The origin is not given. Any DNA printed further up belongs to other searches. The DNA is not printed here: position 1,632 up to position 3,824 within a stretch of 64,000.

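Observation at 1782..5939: Minimal T4SS-like block 1: PrgI/VirB3-like gene, VirB4 encoded as two translationally coupled ORFs, and three small membrane proteins, with no coupling protein or relaxase in 64 kb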

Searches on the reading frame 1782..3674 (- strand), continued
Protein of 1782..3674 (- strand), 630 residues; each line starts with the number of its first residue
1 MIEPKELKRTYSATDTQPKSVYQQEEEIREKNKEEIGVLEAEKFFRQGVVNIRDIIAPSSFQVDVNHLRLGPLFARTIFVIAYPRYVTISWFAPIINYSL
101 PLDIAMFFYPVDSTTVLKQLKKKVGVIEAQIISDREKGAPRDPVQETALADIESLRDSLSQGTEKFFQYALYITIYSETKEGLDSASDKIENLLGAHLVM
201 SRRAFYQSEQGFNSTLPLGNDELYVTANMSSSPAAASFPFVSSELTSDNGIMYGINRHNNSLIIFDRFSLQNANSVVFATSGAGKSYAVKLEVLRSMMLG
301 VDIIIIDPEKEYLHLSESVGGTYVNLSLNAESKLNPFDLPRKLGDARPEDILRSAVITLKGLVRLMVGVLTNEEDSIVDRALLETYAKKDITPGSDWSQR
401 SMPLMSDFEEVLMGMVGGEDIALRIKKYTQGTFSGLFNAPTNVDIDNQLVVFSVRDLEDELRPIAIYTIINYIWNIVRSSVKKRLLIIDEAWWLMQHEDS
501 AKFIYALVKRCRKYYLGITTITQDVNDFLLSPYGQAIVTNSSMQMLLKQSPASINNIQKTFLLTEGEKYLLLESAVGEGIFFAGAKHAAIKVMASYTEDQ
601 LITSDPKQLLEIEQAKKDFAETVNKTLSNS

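Call 30: get_annotated_region(hit=H23, flank=6000)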
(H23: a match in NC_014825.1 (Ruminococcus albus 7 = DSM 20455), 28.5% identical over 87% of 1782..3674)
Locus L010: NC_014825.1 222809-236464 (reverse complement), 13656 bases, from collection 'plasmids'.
description: Ruminococcus albus 7 = DSM 20455 plasmid pRUMAL02, complete sequence
organism: Ruminococcus albus 7 = DSM 20455 (NCBI taxid 697329)
taxonomy: Bacteria; Bacillota; Clostridia; Eubacteriales; Oscillospiraceae; Ruminococcus; Ruminococcus albus; Ruminococcus albus 7 = DSM 20455
host: -; source: -; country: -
typing (MOB-suite, as given by PLSDB): conjugative; replicon rep_cluster_1045; relaxase MOBP; mating-pair formation MPF_T
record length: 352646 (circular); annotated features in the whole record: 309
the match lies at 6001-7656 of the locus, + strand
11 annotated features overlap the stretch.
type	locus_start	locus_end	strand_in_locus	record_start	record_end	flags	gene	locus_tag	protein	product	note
CDS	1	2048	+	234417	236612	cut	-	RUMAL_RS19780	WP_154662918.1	VirD4-like conjugal transfer protein, CD1115 family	-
CDS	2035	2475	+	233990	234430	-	-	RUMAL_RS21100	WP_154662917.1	hypothetical protein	-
CDS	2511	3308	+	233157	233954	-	-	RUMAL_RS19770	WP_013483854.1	hypothetical protein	-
CDS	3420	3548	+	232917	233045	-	-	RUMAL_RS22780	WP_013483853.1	hypothetical protein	-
CDS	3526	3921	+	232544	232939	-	-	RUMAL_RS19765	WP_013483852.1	PrgI family protein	-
CDS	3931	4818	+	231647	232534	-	-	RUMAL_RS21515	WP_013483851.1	fibronectin type III domain-containing protein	-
CDS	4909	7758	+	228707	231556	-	-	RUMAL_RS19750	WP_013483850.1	VirB4-like conjugal transfer ATPase, CD1110 family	-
CDS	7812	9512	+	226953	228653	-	-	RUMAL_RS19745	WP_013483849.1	hypothetical protein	-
CDS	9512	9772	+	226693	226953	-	-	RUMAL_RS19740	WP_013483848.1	hypothetical protein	-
CDS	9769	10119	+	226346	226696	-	-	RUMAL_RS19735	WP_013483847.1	hypothetical protein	-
CDS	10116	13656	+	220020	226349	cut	-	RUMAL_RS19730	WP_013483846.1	SpaA isopeptide-forming pilin-related protein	-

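Call 69: find_encoding_contigs(protein=window:1782-3674:-, flank=10000, max_places=3)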
Protein window:1782-3674:- (630 aa): 2 contigs read that carry it; 2 places shown.
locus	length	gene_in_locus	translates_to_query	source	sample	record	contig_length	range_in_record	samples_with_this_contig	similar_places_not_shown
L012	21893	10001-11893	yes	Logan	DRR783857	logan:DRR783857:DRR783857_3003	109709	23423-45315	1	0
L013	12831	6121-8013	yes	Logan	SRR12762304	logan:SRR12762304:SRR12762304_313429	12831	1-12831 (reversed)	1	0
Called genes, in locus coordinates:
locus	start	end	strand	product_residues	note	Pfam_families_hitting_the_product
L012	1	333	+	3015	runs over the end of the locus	-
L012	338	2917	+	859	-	-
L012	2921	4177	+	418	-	-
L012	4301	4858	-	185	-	PF08207:EFP_N, PF01132:EFP, PF09285:Elong-fact-P_C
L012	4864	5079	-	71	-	PF01084:Ribosomal_S18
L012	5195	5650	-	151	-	PF00436:SSB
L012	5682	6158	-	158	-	PF01250:Ribosomal_S6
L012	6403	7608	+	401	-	PF01170:UPF0020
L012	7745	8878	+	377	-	-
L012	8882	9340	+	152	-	PF12666:PrgI (weak)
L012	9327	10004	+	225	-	PF26593:TraC-like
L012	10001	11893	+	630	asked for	PF01935:DUF87 (weak), PF12846:AAA_10 (faint), PF19044:P-loop_TraG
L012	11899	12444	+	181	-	-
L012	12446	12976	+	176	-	-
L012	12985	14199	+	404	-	-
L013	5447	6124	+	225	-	PF26593:TraC-like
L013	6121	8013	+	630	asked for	PF01935:DUF87 (weak), PF12846:AAA_10 (faint), PF19044:P-loop_TraG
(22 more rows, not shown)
